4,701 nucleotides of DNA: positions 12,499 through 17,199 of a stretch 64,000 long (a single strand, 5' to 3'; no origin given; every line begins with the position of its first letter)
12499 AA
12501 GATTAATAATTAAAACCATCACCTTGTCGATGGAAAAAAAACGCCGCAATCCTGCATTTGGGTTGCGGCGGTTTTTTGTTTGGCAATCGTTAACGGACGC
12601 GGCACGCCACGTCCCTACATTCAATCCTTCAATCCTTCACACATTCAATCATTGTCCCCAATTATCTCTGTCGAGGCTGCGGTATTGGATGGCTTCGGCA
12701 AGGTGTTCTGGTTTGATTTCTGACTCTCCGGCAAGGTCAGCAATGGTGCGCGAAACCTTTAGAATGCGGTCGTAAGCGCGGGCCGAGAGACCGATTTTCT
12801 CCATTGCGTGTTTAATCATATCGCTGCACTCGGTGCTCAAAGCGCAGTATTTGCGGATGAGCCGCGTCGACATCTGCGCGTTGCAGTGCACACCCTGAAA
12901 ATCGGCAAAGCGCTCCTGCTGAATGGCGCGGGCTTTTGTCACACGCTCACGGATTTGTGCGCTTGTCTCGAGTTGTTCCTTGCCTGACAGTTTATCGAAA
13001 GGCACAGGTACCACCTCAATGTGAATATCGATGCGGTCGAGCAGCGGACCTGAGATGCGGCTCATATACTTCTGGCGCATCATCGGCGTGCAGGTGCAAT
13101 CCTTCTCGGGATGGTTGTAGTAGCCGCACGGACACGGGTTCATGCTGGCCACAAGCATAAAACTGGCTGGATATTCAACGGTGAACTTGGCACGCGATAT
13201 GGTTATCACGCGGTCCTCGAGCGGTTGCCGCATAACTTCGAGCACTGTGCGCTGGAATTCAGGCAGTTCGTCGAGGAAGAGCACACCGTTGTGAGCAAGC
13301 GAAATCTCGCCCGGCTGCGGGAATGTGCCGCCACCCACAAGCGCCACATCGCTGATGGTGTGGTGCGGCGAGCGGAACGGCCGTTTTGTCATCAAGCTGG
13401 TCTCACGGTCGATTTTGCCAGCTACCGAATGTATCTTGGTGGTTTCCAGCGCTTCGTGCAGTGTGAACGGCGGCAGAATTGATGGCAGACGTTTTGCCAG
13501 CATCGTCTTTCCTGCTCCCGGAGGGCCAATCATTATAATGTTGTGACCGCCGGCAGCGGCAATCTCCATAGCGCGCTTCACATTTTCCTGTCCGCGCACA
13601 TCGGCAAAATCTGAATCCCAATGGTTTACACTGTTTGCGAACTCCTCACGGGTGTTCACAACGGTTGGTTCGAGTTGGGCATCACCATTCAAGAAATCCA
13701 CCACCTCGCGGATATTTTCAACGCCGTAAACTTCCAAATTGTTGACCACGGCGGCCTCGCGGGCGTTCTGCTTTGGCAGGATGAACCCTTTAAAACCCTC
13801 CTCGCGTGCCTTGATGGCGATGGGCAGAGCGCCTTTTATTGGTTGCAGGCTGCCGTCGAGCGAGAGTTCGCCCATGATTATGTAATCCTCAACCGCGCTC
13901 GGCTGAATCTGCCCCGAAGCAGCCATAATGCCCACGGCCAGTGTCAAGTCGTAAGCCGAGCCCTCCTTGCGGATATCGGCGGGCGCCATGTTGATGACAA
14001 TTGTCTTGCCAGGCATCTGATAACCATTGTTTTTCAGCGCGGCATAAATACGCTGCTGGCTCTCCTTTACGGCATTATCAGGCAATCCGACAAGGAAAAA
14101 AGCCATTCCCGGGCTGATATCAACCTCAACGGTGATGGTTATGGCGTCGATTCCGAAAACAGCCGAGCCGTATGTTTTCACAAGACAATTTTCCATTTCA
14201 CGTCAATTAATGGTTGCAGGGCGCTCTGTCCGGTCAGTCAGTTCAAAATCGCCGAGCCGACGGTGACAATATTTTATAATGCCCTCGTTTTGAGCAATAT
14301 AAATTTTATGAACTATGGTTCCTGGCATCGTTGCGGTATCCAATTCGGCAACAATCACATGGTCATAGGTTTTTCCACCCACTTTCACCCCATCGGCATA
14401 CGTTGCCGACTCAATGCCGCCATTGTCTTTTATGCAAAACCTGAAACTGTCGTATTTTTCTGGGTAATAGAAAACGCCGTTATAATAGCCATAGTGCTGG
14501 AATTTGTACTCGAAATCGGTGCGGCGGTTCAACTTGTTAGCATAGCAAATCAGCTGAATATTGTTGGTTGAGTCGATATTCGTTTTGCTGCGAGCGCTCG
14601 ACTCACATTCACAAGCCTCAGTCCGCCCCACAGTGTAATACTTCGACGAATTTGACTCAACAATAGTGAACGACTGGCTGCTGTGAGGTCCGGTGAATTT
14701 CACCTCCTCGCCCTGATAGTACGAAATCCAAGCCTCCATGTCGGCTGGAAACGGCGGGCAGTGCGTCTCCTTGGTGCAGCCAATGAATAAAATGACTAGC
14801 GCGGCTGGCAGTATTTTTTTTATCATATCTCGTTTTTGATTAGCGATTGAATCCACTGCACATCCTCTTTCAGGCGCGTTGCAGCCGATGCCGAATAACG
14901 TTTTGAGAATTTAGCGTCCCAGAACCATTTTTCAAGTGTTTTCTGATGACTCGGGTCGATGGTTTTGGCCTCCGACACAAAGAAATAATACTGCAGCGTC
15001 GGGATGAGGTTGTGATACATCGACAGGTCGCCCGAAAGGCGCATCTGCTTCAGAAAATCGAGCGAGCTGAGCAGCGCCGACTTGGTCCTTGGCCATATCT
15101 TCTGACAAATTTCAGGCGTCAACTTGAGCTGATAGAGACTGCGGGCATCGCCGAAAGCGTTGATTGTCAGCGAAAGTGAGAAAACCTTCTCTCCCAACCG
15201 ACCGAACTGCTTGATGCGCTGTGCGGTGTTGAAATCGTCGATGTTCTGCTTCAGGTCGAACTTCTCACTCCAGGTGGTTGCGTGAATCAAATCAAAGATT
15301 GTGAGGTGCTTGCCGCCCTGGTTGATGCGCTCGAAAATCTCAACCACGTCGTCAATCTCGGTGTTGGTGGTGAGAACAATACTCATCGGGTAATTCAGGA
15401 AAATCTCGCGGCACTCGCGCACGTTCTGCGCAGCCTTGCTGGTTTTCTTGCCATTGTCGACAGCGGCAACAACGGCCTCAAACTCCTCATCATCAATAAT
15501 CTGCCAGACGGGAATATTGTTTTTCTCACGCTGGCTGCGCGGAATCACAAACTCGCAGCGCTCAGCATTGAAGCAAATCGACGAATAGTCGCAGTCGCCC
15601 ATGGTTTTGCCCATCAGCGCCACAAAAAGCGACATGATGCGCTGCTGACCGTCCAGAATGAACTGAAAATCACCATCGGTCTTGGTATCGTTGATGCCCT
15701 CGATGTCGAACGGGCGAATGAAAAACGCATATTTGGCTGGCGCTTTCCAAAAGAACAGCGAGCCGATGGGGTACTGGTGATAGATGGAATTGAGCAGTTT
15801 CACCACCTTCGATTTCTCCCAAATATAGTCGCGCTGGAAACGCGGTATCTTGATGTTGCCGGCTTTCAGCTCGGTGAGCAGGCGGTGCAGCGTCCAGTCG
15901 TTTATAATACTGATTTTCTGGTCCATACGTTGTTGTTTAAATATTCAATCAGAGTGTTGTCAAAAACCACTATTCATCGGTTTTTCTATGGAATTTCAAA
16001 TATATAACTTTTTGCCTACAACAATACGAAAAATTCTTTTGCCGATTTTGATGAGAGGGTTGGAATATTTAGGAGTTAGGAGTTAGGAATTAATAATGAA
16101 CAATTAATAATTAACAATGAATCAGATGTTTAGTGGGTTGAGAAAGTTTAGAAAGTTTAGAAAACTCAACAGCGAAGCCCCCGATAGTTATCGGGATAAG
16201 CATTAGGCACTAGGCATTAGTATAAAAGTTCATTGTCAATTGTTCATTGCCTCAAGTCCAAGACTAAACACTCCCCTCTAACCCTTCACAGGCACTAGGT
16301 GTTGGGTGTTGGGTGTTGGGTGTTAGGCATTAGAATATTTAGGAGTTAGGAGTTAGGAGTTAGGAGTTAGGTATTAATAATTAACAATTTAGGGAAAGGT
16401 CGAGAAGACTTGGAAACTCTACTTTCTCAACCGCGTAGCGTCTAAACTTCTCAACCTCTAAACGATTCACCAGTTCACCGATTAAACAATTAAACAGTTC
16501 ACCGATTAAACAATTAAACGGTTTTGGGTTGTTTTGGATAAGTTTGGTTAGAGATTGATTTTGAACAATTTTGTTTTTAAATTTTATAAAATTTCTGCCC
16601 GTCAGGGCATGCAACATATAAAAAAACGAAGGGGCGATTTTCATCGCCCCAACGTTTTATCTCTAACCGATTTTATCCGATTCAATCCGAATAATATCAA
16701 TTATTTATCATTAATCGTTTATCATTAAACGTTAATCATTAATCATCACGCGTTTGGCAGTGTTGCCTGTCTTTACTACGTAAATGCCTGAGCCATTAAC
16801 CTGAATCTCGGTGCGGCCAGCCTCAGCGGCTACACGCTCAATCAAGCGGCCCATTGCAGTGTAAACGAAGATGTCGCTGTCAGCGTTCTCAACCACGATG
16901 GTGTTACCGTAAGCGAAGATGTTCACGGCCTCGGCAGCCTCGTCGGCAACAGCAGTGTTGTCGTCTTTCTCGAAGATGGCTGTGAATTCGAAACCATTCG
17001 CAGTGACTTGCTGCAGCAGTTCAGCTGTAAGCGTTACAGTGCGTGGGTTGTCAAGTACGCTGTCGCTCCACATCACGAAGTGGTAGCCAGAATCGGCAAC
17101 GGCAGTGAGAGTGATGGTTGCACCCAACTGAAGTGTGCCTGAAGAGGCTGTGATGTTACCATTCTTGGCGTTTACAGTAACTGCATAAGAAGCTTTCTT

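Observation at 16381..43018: Tandem pair of giant T9SS cargo genes with unrelated heads (8563 codons, about 40% of the window)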

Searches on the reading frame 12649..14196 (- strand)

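Call 14: search_protein_families(library=pfam, proteins=[window:12649-14196:-], max_evalue=0.001)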
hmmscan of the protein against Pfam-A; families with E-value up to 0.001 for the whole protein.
window:12649-14196:- (515 aa): 9 families
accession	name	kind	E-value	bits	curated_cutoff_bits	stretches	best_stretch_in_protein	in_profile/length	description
PF01078.27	Mg_chelatase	-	1e-98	329.3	20.3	1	196-399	1-203/207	Magnesium chelatase, subunit ChlI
PF13541.12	ChlI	-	1.1e-45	154.9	27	1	23-144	1-121/121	Subunit ChlI of Mg-chelatase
PF13335.12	Mg_chelatase_C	-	5.6e-35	120.3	26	1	410-506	2-94/94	Magnesium chelatase, subunit ChlI C-terminal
PF07728.20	AAA_5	-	2.3e-10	41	22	1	219-356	1-125/139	AAA domain (dynein-related subfamily)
PF00493.29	MCM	-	7e-08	32.3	23.3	1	294-364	113-182/224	MCM P-loop domain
PF05362.19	Lon_C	-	7.9e-06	26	21.1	1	23-167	45-200/205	Lon protease (S16) C-terminal proteolytic domain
PF05496.18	RuvB_N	-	2.2e-05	24.7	27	0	197-235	6-51/159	Holliday junction DNA helicase RuvB P-loop domain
PF00158.32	Sigma54_activat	-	0.00025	21.2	20.2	0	205-329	10-120/168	Sigma-54 interaction domain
PF20030.5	bpMoxR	-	0.00096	18.7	27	0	202-241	16-55/205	MoxR domain in the MoxR-vWA-beta-propeller ternary systems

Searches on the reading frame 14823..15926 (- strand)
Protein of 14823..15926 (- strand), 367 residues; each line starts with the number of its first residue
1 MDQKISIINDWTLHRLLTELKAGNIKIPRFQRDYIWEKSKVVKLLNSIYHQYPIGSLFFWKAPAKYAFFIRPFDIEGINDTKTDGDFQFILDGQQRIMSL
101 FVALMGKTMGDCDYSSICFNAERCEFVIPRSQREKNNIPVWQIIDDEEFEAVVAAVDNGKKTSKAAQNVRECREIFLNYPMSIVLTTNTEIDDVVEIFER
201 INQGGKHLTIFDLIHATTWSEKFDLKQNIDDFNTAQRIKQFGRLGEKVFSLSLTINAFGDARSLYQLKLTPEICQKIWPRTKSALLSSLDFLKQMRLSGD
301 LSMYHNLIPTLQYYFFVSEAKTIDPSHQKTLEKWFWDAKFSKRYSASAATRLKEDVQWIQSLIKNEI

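Call 14: search_protein_families(library=pfam, proteins=[window:14823-15926:-], max_evalue=0.001)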
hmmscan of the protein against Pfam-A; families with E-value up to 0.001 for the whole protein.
window:14823-15926:- (367 aa): 1 family
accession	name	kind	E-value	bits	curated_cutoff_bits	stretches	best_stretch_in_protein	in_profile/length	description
PF03235.19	GmrSD_N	-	5.9e-32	111.8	33.2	1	15-217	3-197/199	GmrSD restriction endonuclease, N-terminal domain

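Call 20: find_encoding_contigs(protein=window:14823-15926:-, flank=10000, max_places=10)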
Protein window:14823-15926:- (367 aa): 13 contigs read that carry it; 6 places shown.
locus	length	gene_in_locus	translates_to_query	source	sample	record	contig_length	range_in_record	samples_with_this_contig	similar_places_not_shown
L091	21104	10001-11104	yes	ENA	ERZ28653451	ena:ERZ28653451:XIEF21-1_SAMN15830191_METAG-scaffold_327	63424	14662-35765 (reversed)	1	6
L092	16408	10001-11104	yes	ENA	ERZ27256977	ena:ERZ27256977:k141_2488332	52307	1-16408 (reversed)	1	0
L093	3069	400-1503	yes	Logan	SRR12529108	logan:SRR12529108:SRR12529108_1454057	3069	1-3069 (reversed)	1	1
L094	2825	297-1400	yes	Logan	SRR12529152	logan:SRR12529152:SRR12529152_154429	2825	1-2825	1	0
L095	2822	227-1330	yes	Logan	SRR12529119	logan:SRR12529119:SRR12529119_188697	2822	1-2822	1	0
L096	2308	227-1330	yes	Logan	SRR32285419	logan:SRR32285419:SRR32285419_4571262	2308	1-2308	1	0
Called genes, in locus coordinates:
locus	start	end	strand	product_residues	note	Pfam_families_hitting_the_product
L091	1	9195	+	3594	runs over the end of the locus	PF07581:Glug (faint), PF18998:Flg_new_2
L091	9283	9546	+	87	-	-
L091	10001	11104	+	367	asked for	PF03235:GmrSD_N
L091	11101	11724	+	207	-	-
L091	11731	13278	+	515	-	PF05362:Lon_C (weak), PF13541:ChlI, PF05496:RuvB_N (faint), PF00493:MCM (faint), PF01078:Mg_chelatase, PF07728:AAA_5, PF13335:Mg_chelatase_C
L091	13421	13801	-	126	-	-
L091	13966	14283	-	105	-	PF00085:Thioredoxin, PF13098:Thioredoxin_2, PF13905:Thioredoxin_8 (weak), PF13728:TraF (faint)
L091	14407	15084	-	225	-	PF01746:tRNA_m1G_MT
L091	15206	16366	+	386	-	PF01784:DUF34_NIF3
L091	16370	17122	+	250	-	-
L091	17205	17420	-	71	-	PF09527:ATPase_gene1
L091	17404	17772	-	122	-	-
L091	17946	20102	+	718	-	PF10459:Peptidase_S46, PF00089:Trypsin (faint), PF13365:Trypsin_2 (faint)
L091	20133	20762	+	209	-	PF03548:LolA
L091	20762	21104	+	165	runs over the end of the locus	-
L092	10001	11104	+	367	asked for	PF03235:GmrSD_N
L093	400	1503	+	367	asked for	PF03235:GmrSD_N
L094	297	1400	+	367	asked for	PF03235:GmrSD_N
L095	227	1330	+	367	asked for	PF03235:GmrSD_N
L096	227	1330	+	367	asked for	PF03235:GmrSD_N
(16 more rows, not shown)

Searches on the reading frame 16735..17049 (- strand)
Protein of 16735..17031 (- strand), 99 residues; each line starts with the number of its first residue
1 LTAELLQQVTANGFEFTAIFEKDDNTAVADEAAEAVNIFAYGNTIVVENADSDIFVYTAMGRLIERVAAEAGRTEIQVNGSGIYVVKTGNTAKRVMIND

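Call 9: search_protein_families(library=pfam, proteins=[window:16735-17031:-], max_evalue=10)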
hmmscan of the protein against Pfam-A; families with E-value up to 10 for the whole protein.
window:16735-17031:- (99 aa): 4 families
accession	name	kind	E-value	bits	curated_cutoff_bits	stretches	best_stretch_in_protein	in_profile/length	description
PF19910.5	DUF6383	-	0.0052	17.4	23.7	1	32-96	8-73/74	Domain of unknown function (DUF6383)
PF10807.14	DUF2541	-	0.023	15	28.2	1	29-83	10-63/116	Domain of unknown function (DUF2541)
PF18962.6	Por_Secre_tail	-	0.042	14.6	27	1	48-93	18-67/75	Secretion system C-terminal sorting domain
PF06144.19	DNA_pol3_delta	-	0.11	13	21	1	3-50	16-66/124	DNA polymerase III, delta subunit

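Call 10: search_protein_families(library=ncbifam, proteins=[window:16735-17031:-], max_evalue=10)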
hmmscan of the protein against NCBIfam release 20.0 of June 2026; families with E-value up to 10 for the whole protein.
window:16735-17031:- (99 aa): 3 families
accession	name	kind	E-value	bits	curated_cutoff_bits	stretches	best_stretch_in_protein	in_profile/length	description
TIGR04183.1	Por_Secre_tail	domain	0.00031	20.7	23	1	46-97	15-71/72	T9SS type A sorting domain-containing protein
NF009386.0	PRK12745.1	equivalog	0.012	14.7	250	1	7-89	23-99/259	3-ketoacyl-ACP reductase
TIGR01963.1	PHB_DH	subfamily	0.023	14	307.05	1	28-87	33-92/255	3-hydroxybutyrate dehydrogenase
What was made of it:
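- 16735..16986 (-): A C-terminal sorting domain (divergent T9SS type-A CTD). TIGR04183 scores 20.7 bits against a cutoff of 23 (call 10).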

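Call 39: find_homologous_proteins(query=A1, max_evalue=0.00001)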
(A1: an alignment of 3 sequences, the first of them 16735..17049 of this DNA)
Query A1 (3 sequences) (105 aa, profile of the alignment): 21 proteins with E <= 0.00001 among 158 candidates.
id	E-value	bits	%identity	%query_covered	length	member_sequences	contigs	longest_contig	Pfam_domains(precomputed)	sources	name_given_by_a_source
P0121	4.4e-28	116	58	95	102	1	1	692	-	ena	-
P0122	8.8e-27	111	49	99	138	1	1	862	-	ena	-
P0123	2.6e-25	107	45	100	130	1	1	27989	-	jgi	-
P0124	6.0e-25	106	66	58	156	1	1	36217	-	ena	-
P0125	6.1e-25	106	39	87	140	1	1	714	-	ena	-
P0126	1.1e-24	105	56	80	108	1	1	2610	-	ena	-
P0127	1.7e-24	104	58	79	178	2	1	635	PF18998.7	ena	-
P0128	4.2e-23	100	60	71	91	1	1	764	-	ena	-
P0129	5.2e-23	99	61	72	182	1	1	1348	PF00395.26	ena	-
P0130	1.0e-22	98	60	69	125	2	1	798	-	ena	-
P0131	2.2e-22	97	56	77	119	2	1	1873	-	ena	-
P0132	3.3e-22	97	38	100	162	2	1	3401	PF18998.7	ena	-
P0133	9.9e-22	95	45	99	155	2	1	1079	PF18998.7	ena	-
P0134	6.6e-21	93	57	72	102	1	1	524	-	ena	-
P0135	3.2e-20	90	58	69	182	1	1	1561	-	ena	-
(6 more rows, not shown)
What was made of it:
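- Many family tails sit on tiny contig-end fragments (call 39).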

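Call 44: search_protein_representatives(alignment_id=A1)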
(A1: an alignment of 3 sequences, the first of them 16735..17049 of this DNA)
Query: 3 sequences, 105 profile positions. Proteins with E-value up to 0.001 (for the whole library): 1323; up to 1e-10: 455; up to 1e-30: 13. The best 150 are listed.
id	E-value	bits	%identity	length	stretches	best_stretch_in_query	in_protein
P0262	3.6e-53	194.7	-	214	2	3-105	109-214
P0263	1.1e-51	189.8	-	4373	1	1-105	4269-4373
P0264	3.4e-51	188.3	-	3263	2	1-105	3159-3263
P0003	4.6e-48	178.2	-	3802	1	3-105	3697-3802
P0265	1.6e-44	166.9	-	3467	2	1-105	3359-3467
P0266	1.4e-42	160.7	-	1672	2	3-105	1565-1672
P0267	1.7e-42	160.3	-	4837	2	3-105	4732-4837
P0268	4.2e-42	159.1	-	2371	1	1-105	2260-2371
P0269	5.4e-39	149.1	-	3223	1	1-104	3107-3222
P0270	1.7e-32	128.2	-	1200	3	1-103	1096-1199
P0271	4.3e-32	126.9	-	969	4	1-104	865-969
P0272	3.4e-31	124.0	-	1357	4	2-104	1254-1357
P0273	4.5e-31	123.6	-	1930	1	1-103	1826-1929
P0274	5.8e-30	120.0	-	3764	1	2-104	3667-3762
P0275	6.7e-29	116.6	-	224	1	1-105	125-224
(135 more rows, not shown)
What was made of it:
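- Tried and rejected: The exhaustive search replaced it (call 44).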

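Call 81: find_encoding_contigs(protein=P0264, flank=10000, max_places=4)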
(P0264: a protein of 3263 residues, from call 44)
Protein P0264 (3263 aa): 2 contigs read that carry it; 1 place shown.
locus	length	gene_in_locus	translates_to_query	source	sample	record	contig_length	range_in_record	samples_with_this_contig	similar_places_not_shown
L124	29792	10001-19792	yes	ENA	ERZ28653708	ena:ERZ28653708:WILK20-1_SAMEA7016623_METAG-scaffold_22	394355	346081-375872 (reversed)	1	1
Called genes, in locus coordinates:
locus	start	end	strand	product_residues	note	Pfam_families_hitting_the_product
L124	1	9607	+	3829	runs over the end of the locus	PF07581:Glug (faint), PF18998:Flg_new_2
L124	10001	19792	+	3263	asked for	PF13306:LRR_5, PF13855:LRR_8 (faint), PF13306:LRR_5, PF18998:Flg_new_2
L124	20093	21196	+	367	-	PF03235:GmrSD_N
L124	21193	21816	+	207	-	-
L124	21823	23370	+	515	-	PF05362:Lon_C (weak), PF13541:ChlI, PF05496:RuvB_N (faint), PF00493:MCM (faint), PF01078:Mg_chelatase, PF07728:AAA_5, PF13335:Mg_chelatase_C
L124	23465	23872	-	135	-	-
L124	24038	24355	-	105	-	PF00085:Thioredoxin, PF13098:Thioredoxin_2, PF13905:Thioredoxin_8 (weak), PF13728:TraF (faint)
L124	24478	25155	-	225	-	PF01746:tRNA_m1G_MT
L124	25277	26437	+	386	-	PF01784:DUF34_NIF3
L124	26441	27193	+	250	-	-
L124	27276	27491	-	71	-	PF09527:ATPase_gene1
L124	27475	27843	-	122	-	-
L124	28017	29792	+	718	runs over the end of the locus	PF10459:Peptidase_S46, PF00089:Trypsin (faint), PF13365:Trypsin_2 (faint)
